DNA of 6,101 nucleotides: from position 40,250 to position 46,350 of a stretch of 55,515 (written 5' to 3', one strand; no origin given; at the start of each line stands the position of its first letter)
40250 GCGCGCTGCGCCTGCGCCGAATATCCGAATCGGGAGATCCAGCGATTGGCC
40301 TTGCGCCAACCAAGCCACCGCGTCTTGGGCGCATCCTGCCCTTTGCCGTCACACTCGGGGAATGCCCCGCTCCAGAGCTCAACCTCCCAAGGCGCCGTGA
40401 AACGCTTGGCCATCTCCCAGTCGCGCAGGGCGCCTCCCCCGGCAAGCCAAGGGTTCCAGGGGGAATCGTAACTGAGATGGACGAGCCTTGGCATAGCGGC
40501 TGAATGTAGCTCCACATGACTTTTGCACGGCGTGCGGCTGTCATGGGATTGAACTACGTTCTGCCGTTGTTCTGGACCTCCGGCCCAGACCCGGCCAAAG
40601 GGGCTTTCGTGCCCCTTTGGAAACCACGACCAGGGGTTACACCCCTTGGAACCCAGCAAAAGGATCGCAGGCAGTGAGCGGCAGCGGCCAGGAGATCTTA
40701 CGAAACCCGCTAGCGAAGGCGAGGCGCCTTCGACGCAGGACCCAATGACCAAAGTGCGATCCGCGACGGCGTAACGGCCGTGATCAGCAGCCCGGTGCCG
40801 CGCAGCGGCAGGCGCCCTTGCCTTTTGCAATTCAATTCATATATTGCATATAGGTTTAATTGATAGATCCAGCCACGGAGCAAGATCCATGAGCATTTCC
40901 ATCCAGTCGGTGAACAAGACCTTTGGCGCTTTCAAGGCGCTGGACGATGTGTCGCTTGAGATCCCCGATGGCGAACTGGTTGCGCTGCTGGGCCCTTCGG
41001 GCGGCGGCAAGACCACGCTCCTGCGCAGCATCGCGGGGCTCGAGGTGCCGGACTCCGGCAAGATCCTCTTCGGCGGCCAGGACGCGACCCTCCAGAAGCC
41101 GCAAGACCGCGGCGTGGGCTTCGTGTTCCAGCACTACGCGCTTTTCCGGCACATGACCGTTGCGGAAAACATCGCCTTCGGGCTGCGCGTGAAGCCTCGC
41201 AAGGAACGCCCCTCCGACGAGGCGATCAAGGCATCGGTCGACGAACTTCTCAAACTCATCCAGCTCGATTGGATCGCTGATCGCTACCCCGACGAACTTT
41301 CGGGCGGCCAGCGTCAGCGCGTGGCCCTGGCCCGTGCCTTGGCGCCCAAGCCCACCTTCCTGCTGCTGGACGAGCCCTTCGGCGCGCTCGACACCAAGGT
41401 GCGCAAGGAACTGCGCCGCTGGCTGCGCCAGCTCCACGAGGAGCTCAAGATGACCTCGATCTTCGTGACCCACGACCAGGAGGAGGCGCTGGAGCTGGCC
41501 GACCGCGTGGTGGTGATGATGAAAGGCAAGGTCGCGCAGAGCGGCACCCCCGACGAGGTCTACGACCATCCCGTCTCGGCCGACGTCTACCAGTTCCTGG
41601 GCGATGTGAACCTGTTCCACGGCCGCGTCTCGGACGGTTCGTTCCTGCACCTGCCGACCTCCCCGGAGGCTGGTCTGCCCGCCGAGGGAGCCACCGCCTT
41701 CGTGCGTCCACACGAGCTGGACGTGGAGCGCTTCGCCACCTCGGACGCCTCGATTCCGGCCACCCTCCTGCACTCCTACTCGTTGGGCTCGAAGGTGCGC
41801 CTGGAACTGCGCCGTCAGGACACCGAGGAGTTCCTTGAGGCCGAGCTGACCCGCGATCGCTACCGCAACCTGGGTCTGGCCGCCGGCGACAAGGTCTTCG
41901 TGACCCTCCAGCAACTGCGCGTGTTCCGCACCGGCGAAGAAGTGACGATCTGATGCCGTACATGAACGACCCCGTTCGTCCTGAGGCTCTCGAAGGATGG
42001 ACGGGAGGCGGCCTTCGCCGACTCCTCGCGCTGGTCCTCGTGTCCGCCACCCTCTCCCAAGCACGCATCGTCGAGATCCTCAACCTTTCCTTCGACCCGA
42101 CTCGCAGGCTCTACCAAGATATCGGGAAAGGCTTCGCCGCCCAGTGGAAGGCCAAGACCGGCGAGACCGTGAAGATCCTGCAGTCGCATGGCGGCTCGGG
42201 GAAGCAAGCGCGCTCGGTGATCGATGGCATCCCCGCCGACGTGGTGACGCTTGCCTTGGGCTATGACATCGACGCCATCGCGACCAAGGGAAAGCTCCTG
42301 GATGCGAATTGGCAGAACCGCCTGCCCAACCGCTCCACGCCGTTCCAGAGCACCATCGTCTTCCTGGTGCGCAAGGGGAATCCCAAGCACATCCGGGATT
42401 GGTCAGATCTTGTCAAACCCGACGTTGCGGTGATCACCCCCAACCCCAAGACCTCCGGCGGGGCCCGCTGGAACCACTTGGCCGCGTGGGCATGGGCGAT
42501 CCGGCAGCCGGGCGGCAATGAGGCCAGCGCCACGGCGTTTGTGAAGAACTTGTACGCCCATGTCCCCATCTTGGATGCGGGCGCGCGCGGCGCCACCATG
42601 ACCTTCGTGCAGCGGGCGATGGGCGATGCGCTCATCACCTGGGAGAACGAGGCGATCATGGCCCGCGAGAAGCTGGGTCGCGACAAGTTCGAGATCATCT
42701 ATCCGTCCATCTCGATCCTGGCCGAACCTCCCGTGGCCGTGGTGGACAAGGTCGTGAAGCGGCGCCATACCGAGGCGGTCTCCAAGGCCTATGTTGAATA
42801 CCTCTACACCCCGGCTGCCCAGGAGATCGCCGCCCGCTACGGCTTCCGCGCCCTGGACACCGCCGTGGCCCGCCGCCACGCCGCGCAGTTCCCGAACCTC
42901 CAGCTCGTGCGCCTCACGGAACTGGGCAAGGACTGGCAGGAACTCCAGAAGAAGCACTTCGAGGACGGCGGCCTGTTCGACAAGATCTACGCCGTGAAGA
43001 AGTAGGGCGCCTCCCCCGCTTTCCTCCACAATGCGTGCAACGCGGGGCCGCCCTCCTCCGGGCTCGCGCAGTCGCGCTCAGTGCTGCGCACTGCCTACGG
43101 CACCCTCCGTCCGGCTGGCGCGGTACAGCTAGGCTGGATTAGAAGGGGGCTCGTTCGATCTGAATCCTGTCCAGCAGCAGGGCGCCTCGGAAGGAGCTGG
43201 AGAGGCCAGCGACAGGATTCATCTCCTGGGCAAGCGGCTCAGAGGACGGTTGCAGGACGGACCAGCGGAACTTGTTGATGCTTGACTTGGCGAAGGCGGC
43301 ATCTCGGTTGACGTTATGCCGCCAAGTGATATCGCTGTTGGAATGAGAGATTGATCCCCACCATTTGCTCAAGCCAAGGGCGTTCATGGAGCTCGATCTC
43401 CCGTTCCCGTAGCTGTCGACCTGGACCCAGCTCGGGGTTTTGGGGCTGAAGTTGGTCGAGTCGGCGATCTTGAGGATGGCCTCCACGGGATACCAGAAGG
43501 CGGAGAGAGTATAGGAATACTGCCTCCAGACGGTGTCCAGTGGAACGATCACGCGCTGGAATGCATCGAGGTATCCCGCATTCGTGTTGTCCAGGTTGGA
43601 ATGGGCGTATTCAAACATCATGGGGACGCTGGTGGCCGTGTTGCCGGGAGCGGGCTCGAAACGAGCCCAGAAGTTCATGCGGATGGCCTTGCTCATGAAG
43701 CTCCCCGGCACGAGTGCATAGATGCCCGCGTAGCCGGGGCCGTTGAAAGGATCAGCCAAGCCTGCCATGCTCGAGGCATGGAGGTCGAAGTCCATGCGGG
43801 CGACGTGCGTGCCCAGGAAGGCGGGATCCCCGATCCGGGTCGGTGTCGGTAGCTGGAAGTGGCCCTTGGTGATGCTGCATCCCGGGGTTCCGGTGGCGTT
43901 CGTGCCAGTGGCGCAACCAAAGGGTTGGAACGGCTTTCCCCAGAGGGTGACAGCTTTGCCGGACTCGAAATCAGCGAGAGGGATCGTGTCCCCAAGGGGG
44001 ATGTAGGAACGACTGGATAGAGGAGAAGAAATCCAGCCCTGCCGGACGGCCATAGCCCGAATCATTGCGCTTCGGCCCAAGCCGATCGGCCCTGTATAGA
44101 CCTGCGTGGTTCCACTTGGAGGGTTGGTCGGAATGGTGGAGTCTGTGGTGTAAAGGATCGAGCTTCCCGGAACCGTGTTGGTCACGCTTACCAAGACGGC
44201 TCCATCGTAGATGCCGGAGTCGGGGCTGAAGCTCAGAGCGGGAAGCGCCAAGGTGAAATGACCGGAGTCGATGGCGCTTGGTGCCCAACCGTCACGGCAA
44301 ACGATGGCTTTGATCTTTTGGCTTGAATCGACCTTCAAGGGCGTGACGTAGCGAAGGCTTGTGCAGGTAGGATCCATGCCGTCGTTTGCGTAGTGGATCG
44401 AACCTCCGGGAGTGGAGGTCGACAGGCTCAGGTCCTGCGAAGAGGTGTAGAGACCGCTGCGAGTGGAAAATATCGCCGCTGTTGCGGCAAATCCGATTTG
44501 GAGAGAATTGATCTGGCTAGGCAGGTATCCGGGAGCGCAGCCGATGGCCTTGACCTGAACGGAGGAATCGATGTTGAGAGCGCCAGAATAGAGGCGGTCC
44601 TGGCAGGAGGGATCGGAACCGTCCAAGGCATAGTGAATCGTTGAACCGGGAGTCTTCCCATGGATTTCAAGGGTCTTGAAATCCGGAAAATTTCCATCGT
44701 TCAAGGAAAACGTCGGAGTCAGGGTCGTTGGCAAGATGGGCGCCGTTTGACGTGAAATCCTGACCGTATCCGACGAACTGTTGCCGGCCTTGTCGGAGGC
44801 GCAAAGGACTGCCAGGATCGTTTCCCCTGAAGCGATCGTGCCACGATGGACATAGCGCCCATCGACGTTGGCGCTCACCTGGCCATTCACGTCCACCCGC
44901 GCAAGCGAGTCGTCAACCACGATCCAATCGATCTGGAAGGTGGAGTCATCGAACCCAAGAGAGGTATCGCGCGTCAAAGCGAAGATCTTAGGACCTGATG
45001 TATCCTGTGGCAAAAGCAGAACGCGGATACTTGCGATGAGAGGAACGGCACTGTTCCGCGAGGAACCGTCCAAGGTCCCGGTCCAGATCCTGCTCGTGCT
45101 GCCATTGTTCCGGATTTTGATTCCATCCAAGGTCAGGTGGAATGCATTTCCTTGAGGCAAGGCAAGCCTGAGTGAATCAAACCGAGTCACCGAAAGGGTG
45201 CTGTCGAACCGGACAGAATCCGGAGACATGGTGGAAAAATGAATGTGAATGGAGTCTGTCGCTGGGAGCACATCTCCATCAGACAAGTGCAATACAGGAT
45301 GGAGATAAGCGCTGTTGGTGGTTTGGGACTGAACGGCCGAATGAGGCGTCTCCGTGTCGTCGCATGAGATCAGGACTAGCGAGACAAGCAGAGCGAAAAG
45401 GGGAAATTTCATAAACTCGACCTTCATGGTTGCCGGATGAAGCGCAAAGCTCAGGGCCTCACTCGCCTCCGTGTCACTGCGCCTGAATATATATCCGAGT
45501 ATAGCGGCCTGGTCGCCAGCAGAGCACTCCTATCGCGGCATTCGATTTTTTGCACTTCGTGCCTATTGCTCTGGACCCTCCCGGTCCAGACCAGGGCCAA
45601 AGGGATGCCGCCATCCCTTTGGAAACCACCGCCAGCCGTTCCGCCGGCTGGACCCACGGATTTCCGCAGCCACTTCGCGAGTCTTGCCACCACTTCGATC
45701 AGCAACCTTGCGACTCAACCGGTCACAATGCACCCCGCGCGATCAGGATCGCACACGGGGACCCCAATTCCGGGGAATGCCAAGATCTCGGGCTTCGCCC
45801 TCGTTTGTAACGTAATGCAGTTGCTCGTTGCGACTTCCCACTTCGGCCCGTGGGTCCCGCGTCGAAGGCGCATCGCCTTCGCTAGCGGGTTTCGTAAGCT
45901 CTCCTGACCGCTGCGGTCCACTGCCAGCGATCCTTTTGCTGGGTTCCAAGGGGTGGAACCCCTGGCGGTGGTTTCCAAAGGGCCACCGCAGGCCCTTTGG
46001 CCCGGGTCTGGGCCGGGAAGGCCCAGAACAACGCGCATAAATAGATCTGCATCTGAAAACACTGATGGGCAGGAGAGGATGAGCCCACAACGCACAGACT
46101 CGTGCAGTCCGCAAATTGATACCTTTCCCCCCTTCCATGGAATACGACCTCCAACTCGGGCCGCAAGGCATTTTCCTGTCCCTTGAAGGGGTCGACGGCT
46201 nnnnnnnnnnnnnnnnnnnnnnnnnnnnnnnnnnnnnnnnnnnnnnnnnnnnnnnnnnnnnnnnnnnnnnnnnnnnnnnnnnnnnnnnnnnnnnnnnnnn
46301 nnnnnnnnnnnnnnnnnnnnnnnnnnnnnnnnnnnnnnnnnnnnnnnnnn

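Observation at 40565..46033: About 200-nt intergenic element in three copies with hairpin-preserving compensatory substitutions (candidate structured ncRNA or MITE/REP-like mosaic element)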

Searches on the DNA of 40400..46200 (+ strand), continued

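Call 35: search_rna_families(source=window, start=45500, end=46100, threshold=evalue, max_evalue=10, show_alignments=4)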
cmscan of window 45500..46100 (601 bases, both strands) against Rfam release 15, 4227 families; matches with E-value up to 10: 6.
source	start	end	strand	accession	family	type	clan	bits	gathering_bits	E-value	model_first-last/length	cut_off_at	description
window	45920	46017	-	RF01999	group-II-D1D4-2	Intron;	CL00102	26.2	36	0.0027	1-118/118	no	Group II catalytic intron D1-D4-2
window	45967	46037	+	RF00622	CPEB3_ribozyme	Gene; ribozyme;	-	18.4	35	0.035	1-78/78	no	Mammalian CPEB3 ribozyme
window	45526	45609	-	RF02248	Six3os1_3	Gene; lncRNA;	-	15.5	40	0.15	1-75/75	no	Six3os1 conserved region 3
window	45597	45622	+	RF02516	MIR393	Gene; miRNA;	-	14.1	60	4.7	12-116/126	no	mir-393 microRNA precursor family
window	45593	45630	-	RF02516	MIR393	Gene; miRNA;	-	13.8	60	6.1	1-126/126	no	mir-393 microRNA precursor family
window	45563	45657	-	RF02809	RsmW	Gene; sRNA;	CL00106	13.3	52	9.9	1-124/124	no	RsmW RNA family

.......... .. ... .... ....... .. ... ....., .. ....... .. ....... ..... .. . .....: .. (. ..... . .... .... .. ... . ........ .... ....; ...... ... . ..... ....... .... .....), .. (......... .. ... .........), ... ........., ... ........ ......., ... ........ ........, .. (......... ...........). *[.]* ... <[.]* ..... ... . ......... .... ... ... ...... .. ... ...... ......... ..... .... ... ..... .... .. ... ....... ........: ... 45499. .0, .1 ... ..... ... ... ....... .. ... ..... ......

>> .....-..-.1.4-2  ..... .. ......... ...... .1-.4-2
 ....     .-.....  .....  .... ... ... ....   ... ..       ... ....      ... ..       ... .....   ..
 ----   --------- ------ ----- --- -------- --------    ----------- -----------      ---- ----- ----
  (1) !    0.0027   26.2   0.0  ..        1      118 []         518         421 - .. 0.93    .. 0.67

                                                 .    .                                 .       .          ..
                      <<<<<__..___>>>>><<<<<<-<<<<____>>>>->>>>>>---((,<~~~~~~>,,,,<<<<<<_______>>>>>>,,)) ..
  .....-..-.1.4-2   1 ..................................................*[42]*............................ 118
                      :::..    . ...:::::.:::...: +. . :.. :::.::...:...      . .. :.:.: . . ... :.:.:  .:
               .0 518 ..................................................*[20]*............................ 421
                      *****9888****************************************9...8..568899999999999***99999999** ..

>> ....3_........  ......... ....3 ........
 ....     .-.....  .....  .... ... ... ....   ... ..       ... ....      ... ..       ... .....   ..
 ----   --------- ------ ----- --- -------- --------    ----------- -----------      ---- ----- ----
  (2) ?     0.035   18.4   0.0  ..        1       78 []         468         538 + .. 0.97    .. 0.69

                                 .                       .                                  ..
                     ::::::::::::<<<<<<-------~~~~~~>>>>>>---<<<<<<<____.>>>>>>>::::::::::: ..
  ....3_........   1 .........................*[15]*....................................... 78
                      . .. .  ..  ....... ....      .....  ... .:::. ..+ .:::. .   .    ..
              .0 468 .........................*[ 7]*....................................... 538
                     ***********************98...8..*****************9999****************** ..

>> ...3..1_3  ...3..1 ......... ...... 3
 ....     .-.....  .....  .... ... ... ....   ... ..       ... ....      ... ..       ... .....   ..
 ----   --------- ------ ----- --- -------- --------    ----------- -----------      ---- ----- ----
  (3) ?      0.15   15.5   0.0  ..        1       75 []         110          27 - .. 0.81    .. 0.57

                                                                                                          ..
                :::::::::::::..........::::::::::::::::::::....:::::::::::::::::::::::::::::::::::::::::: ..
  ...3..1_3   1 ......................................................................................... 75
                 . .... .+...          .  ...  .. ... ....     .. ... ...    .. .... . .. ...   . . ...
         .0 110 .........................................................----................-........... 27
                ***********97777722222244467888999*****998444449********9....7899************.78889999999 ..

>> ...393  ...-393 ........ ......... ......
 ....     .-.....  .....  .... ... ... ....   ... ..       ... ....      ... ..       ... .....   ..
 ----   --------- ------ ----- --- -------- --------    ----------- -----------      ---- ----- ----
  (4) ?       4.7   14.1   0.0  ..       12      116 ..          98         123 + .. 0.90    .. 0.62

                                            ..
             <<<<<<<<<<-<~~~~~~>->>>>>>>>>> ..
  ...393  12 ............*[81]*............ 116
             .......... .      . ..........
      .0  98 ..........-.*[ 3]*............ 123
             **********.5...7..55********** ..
